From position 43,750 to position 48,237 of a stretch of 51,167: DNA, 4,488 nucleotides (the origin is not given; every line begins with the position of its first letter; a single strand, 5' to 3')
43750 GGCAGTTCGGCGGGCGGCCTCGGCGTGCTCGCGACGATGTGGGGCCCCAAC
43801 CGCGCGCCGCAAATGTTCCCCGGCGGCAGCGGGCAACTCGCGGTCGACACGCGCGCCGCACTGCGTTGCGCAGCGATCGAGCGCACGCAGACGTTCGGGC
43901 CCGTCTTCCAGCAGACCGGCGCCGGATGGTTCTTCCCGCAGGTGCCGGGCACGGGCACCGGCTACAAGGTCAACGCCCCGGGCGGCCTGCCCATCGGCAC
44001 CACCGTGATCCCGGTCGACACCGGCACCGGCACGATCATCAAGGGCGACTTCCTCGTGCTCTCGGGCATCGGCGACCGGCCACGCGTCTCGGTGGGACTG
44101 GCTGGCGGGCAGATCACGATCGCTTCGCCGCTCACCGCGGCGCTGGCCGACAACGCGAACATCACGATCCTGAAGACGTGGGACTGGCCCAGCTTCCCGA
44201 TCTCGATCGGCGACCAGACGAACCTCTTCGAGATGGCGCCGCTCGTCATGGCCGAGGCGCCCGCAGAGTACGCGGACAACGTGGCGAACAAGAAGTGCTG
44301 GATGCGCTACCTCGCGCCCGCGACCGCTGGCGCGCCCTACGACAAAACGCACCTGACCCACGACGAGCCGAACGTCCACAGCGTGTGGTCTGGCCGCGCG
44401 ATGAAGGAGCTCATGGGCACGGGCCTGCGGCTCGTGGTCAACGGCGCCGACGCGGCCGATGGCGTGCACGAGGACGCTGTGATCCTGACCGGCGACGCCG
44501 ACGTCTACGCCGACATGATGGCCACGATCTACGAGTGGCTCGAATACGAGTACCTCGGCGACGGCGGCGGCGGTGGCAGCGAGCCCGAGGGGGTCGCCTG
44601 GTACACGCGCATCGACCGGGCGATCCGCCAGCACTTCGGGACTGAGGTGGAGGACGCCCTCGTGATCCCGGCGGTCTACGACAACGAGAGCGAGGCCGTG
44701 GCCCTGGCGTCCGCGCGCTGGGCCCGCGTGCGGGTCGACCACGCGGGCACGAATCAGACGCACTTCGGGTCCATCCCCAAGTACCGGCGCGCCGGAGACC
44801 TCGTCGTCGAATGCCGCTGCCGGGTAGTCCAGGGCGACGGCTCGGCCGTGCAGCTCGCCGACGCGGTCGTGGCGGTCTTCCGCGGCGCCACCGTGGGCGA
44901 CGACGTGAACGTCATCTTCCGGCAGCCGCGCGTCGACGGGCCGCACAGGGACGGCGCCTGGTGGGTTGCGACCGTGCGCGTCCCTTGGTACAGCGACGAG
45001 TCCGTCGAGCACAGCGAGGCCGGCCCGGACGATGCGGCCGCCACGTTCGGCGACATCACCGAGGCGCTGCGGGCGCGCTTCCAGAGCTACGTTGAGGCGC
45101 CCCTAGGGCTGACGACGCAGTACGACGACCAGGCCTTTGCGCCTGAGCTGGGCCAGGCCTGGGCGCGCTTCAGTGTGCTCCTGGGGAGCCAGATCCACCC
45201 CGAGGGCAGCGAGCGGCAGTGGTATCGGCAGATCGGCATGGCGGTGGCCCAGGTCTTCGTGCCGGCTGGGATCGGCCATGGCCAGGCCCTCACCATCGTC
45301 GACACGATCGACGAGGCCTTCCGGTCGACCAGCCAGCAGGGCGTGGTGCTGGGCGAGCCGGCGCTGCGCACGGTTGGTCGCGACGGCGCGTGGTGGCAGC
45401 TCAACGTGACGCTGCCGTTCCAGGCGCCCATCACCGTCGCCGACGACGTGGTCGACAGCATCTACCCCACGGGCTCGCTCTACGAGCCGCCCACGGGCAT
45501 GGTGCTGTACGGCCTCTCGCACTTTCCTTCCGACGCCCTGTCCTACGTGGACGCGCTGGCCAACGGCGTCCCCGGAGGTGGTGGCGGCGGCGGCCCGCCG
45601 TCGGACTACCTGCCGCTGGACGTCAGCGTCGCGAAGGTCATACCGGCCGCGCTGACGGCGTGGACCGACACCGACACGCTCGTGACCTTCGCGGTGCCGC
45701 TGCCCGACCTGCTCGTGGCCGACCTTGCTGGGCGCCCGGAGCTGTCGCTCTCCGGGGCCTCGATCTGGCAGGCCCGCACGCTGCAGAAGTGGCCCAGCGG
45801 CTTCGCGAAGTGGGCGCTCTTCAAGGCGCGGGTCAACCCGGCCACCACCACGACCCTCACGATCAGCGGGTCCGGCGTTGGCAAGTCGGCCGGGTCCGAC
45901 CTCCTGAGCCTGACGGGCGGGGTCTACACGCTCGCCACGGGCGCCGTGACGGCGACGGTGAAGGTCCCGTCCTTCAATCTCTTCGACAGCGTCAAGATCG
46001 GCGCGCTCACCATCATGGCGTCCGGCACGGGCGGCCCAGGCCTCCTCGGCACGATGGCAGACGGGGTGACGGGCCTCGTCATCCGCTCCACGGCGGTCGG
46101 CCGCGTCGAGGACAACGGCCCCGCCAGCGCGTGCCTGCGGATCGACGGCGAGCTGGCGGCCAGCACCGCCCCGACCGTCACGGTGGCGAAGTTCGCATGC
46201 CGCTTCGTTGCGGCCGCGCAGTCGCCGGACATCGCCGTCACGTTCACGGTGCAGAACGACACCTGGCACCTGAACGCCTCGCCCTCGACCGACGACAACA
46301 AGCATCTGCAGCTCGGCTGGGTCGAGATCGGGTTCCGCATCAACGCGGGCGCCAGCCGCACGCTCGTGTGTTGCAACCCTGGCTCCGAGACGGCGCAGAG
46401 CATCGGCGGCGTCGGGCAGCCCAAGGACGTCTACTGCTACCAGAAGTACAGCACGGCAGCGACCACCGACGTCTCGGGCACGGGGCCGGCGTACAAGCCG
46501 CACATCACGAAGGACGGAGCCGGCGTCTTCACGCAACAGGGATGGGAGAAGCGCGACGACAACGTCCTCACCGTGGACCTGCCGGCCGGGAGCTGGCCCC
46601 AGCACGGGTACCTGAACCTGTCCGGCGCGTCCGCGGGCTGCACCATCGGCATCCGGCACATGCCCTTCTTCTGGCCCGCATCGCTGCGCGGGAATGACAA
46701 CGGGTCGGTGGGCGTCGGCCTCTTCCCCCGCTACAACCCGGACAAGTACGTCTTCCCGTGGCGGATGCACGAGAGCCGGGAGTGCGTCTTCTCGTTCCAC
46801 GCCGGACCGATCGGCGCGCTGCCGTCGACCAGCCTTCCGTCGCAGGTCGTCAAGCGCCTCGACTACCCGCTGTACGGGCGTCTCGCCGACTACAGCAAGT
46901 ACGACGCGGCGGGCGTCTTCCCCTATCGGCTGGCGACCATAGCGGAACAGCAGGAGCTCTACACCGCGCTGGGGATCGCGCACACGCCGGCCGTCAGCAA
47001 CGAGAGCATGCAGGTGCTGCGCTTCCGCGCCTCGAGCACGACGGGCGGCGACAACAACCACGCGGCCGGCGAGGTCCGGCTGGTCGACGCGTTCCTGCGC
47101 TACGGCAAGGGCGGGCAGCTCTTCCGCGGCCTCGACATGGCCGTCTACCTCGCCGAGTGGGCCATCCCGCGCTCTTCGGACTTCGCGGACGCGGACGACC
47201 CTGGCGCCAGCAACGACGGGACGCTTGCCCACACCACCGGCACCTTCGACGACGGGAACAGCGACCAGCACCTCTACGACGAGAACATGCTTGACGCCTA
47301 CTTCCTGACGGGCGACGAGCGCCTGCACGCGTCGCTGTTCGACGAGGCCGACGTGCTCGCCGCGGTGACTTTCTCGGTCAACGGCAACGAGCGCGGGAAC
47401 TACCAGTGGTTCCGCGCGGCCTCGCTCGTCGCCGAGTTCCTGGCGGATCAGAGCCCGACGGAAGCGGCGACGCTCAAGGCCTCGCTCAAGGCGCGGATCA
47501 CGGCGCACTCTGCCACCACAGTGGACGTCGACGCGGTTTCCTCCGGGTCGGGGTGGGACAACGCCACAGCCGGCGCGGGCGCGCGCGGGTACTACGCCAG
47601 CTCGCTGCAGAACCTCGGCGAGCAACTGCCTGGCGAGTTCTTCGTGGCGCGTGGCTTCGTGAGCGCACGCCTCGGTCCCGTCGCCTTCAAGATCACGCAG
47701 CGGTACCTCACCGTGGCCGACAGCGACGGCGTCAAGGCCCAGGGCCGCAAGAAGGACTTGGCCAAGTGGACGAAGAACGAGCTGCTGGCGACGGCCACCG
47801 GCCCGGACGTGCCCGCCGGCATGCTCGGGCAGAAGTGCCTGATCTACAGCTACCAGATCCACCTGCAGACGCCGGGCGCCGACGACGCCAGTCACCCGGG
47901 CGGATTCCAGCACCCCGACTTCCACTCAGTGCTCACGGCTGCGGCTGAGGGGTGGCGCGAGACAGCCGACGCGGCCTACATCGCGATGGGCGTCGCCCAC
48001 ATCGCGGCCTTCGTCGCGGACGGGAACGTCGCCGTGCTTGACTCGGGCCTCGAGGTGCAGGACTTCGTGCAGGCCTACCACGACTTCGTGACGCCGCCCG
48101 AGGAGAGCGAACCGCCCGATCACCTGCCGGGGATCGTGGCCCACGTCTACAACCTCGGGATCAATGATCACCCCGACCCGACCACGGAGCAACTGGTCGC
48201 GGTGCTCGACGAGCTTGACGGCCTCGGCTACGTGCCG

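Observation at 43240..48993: A 1,917-aa multi-enzyme ORF occupies the tail-terminator slot, suggesting an enzyme-armed neck or collar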

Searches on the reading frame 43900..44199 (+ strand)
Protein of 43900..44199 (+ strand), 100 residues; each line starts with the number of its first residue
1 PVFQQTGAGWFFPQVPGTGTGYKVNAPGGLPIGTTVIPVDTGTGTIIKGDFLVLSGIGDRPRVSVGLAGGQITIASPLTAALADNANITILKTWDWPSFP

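Call 93: search_solved_structures(query=window:43900-44199:+, max_evalue=10, show_alignments=1)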
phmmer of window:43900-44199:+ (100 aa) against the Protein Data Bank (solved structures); distinct sequences matched with E-value up to 10: 17.
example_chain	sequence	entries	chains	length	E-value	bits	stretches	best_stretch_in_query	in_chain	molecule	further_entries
5to1_A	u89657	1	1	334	0.43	14.2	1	36-90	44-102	Serine protease HTRA2, mitochondrial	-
1lcy_A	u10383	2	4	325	0.44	14.2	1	36-90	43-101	HtrA2 serine protease | Serine protease HTRA2, mitochondrial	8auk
5tny_A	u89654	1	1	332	0.46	14.1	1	36-90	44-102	Serine protease HTRA2, mitochondrial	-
5m3n_A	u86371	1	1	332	0.47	14.1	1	36-90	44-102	Serine protease HTRA2, mitochondrial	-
5tnz_A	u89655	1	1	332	0.47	14.1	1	36-90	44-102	Serine protease HTRA2, mitochondrial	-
8e2k_X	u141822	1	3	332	0.47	14.1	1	36-90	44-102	Serine protease HTRA2, mitochondrial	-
5to0_A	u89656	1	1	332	0.47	14.1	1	36-90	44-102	Serine protease HTRA2, mitochondrial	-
5wyn_A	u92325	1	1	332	0.48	14.1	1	36-90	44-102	Serine protease HTRA2, mitochondrial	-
5m3o_A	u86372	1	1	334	0.48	14.1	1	36-90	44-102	Serine protease HTRA2, mitochondrial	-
5fht_A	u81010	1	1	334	0.54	13.9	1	36-90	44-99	Serine protease HTRA2, mitochondrial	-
8dka_A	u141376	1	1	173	0.83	13.3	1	11-76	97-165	Abp2D Receptor Binding Domain R86E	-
8dez_A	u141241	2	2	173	0.83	13.3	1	11-76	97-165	Abp2D Receptor Binding Domain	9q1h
7vge_E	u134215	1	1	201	1.2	12.9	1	36-90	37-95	Serine protease HTRA2, mitochondrial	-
7vge_D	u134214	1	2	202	1.2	12.8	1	36-90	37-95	Serine protease HTRA2, mitochondrial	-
7vge_A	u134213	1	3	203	1.2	12.8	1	36-90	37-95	Serine protease HTRA2, mitochondrial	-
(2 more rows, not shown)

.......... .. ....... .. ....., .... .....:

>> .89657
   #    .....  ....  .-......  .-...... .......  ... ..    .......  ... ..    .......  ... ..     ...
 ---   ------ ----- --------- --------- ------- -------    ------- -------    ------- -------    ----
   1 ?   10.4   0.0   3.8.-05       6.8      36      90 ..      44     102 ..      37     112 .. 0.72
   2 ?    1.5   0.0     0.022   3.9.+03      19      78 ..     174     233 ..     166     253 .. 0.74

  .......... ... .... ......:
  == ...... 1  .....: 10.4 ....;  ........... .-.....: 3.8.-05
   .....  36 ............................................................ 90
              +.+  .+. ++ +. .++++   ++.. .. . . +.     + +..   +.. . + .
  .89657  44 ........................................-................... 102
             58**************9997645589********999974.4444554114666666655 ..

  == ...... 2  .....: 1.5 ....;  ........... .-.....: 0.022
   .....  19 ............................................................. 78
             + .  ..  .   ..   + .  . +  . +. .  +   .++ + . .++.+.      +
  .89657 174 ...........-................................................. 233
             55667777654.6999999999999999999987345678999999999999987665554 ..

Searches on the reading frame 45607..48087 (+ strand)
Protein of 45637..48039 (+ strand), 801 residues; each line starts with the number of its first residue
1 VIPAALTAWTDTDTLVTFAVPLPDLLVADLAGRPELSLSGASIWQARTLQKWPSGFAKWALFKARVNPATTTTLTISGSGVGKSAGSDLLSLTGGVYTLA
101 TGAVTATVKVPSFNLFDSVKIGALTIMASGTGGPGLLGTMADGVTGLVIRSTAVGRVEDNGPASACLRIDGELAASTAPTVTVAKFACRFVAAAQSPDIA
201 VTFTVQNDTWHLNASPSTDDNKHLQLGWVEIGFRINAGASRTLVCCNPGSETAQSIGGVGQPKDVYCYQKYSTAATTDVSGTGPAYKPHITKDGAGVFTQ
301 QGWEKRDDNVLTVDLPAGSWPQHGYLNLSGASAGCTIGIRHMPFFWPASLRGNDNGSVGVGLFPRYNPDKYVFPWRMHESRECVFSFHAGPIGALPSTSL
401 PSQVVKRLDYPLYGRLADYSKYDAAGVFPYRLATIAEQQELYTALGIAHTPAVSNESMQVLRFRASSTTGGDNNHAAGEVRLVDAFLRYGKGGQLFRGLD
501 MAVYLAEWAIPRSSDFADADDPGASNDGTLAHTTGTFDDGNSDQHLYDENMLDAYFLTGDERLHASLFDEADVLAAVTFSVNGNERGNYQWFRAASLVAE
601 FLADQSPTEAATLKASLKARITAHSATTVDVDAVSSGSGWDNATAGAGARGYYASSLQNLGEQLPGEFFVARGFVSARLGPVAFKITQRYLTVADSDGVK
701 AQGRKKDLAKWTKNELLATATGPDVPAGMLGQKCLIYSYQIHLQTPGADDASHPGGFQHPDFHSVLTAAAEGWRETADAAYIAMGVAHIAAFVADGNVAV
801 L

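Call 23: search_protein_families(library=ncbifam, proteins=[window:45637-48039:+], max_evalue=1)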
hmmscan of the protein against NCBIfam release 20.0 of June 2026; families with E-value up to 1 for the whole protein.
window:45637-48039:+ (801 aa): 0 families

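Call 53: search_solved_structures(query=A2, max_evalue=1, show_alignments=1)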
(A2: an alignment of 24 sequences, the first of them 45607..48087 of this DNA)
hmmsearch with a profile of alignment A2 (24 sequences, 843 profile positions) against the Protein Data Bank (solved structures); distinct sequences matched with E-value up to 1: 1.
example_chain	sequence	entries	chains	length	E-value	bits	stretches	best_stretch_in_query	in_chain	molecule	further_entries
9e7m_Ta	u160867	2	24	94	0.96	10.9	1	216-249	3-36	Tail fiber protein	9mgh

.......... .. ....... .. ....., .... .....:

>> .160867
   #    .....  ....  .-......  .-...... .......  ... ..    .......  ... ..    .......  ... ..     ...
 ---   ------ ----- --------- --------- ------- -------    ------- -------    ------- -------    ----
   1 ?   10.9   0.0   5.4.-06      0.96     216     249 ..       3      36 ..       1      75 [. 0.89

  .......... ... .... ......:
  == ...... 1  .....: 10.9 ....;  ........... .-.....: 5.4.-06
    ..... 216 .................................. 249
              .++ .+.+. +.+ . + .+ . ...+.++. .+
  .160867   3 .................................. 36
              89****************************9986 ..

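Call 55: search_protein_families(library=pfam, alignment_id=A2, max_evalue=0.01)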
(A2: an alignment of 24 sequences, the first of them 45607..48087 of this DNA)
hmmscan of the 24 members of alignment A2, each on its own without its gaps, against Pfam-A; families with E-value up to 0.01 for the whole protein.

A. member 1, window:45607-48087:+ (827 aa): 0 families

B. families by the number of members that match (of 24 scanned): 7 families
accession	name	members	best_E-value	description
PF21345.3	PcRGLX_2nd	20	3.6e-16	PcRGLX-like protein central beta sandwich domain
PF19501.5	PcRGLX_1st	10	2.1e-06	PcRGLX-like N-terminal RIFT barrel domain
PF16656.11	Pur_ac_phosph_N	2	1e-05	Purple acid Phosphatase, N-terminal domain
PF00041.27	fn3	1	0.00078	Fibronectin type III domain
PF07470.19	Glyco_hydro_88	1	0.0019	Glycosyl Hydrolase Family 88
PF25547.1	WXG100_2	1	0.0028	WXG100 like domain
PF16576.10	HlyD_D23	1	0.0092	Barrel-sandwich domain of CusB or HlyD membrane-fusion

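Call 68: predict_structure(alignment_id=A2)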
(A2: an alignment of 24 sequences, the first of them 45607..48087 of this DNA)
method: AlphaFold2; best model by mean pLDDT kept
length: 827 residues; sequences in the alignment: 24
mean_pLDDT: 89.4   pTM: 0.91
mean pLDDT of the five models: 89.4, 88.1, 87.4, 86.2, 82.6
residues with pLDDT >= 90: 572; 70-90: 202; 50-70: 35; < 50: 18
segments of 3 or more residues with pLDDT < 50: 222-228, 264-270, 550-552
pLDDT, mean of each block of 10 residues (from residue 1): 92 81 89 97 97 97 97 93 94 96 95 94 89 89 81 90 91 97 90 92 96 88 50 92 90 83 47 84 88 86 91 91 91 92 95 94 91 91 93 96 86 91 95 94 97 96 93 77 70 94 94 89 77 86 76 61 94 92 85 82 92 93 95 93 95 93 92 92 92 95 96 97 95 87 92 85 79 90 96 96 89 92 96
secondary structure, 60 per line:
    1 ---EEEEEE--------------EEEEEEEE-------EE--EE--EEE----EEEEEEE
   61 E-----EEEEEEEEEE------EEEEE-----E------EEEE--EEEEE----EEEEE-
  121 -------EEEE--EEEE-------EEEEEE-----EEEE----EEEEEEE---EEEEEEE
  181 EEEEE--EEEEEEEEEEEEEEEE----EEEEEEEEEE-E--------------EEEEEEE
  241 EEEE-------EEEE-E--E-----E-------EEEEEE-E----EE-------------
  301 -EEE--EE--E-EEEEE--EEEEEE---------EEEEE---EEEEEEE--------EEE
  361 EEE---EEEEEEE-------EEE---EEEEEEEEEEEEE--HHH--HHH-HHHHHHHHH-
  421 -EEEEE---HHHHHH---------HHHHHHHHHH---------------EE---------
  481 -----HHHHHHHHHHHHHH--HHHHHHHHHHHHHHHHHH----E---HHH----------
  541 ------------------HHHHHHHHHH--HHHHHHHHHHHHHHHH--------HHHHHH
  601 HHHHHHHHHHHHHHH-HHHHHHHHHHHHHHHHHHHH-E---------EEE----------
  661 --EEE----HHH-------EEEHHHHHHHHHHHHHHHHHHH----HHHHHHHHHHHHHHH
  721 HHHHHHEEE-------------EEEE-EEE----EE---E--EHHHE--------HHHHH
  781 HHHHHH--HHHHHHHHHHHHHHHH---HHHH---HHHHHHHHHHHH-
elements in order (helices of 4 or more, strands of 3 or more residues): E4-9 E24-31 E47-49 E54-61 E67-76 E83-87 E100-103 E106-110 E115-119 E128-131 E134-137 E145-150 E156-159 E164-170 E174-185 E188-203 E208-217 E234-244 E252-255 E274-279 E302-304 E313-317 E320-325 E335-339 E343-349 E358-363 E367-373 E381-383 E387-399 H411-419 E422-426 H430-435 H445-454 H486-499 H502-519 H559-568 H571-586 H595-615 H617-636 E648-650 E663-665 E680-682 H683-701 H706-726 E727-729 E743-746 E748-750 H776-786 H789-804 H808-811 H815-826

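Call 71: fold_search(model_id=the predicted structure, library=pdb)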
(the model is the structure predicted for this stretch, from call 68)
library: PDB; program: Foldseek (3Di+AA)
matches with E <= 10: 748; with E <= 0.001: 63
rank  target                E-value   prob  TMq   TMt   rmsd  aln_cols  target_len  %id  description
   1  5xqo_A                8.8e-20  1.00  0.61  0.57   9.0      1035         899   13  Crystal structure of a PL 26 exo-rhamnogalacturonan lyase from Penicillium chrysogenum complexed with tetrameric subst (released 2018-03-21)
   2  5xqg_D                3.2e-19  1.00  0.60  0.56   9.9      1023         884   12  Crystal structure of a PL 26 exo-rhamnogalacturonan lyase from Penicillium chrysogenum complexed with unsaturated gala (released 2018-03-21)
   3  5xqg_E                4.3e-19  1.00  0.59  0.55   9.9      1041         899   13  Crystal structure of a PL 26 exo-rhamnogalacturonan lyase from Penicillium chrysogenum complexed with unsaturated gala (released 2018-03-21)
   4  5xqg_F                8.8e-19  1.00  0.60  0.56   9.2      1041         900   13  Crystal structure of a PL 26 exo-rhamnogalacturonan lyase from Penicillium chrysogenum complexed with unsaturated gala (released 2018-03-21)
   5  5xq3_A                8.8e-19  1.00  0.60  0.55   9.7      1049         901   13  Crystal structure of a PL 26 exo-rhamnogalacturonan lyase from Penicillium chrysogenum (released 2018-03-21)
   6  5xqj_G                1.2e-18  1.00  0.61  0.57   9.3      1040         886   12  Crystal structure of a PL 26 exo-rhamnogalacturonan lyase from Penicillium chrysogenum complexed with unsaturated gala (released 2018-04-04)
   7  5xqo_B                1.9e-18  1.00  0.58  0.55   9.1      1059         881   12  Crystal structure of a PL 26 exo-rhamnogalacturonan lyase from Penicillium chrysogenum complexed with tetrameric subst (released 2018-03-21)
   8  5xqj_E                2.5e-18  1.00  0.60  0.55   9.9      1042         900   13  Crystal structure of a PL 26 exo-rhamnogalacturonan lyase from Penicillium chrysogenum complexed with unsaturated gala (released 2018-04-04)
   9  5xqg_A                2.8e-18  1.00  0.59  0.55   9.1      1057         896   13  Crystal structure of a PL 26 exo-rhamnogalacturonan lyase from Penicillium chrysogenum complexed with unsaturated gala (released 2018-03-21)
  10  5xqg_C                3.2e-18  1.00  0.60  0.56   9.5      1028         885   13  Crystal structure of a PL 26 exo-rhamnogalacturonan lyase from Penicillium chrysogenum complexed with unsaturated gala (released 2018-03-21)
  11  5xqg_H                3.5e-18  1.00  0.59  0.55  10.2      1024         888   12  Crystal structure of a PL 26 exo-rhamnogalacturonan lyase from Penicillium chrysogenum complexed with unsaturated gala (released 2018-03-21)
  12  5xqg_G                6.8e-18  1.00  0.60  0.57   9.3      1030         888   12  Crystal structure of a PL 26 exo-rhamnogalacturonan lyase from Penicillium chrysogenum complexed with unsaturated gala (released 2018-03-21)
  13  5xq3_B                1.2e-17  1.00  0.61  0.58   7.9      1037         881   12  Crystal structure of a PL 26 exo-rhamnogalacturonan lyase from Penicillium chrysogenum (released 2018-03-21)
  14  9ju0_AAA              1.8e-08  1.00  0.17  0.16  25.8      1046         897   10  C-terminally truncated dextran dextrinase bound with acarbose (released 2025-09-03)
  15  9ju0_BBB              1.9e-08  1.00  0.18  0.17  26.1      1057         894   10  C-terminally truncated dextran dextrinase bound with acarbose (released 2025-09-03)
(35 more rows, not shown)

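Call 75: fold_search(model_id=the predicted structure, library=viral)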
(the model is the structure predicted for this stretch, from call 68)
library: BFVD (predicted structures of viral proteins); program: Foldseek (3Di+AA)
matches with E <= 10: 278; with E <= 0.001: 2
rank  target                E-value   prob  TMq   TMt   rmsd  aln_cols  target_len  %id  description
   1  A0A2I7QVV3            3.9e-05  0.99  0.15  0.19  19.9       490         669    7  (no name in the UniProt tables at hand)
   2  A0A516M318            1.2e-04  1.00  0.37  0.41  12.7       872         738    8  (no name in the UniProt tables at hand)
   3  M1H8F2                1.1e-03  1.00  0.20  0.26   7.6       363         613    8  (no name in the UniProt tables at hand)
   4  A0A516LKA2            2.4e-03  0.99  0.21  0.19  16.9       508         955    9  (no name in the UniProt tables at hand)
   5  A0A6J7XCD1            4.1e-03  0.99  0.21  0.37  12.2       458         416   10  Uncharacterized protein [uncultured Caudovirales phage]
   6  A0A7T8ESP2            5.8e-03  0.09  0.05  0.05  42.9       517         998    7  (no name in the UniProt tables at hand)
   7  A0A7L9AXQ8            6.7e-03  0.35  0.14  0.13  23.4       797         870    8  Glycoside hydrolase family 65 central catalytic domain-containing protein [Pyramimonas orientalis virus]
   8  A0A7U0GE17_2          1.1e-02  0.08  0.06  0.05  39.8       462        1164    9  (no name in the UniProt tables at hand)
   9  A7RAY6                1.2e-02  0.98  0.20  0.16   8.1       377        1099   10  (no name in the UniProt tables at hand)
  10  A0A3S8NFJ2            1.9e-02  0.16  0.11  0.18  18.0       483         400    9  Putative viral structural protein [Sulfolobus polyhedral virus 2]
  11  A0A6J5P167            4.7e-02  0.95  0.19  0.12   7.0       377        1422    8  Fibronectin type III [uncultured Caudovirales phage]
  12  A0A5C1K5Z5            5.2e-02  0.77  0.23  0.16  15.6       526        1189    9  Uncharacterized protein [Pseudomonas phage Zuri]
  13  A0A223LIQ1            7.0e-02  0.25  0.16  0.18  20.9       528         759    8  Tail fiber protein [Pseudoalteromonas phage J2-1]
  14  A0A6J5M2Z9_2          7.0e-02  0.06  0.07  0.07  37.0       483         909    8  Fibronectin type III [uncultured Caudovirales phage]
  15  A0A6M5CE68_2          7.4e-02  0.08  0.06  0.06  29.3       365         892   12  (no name in the UniProt tables at hand)
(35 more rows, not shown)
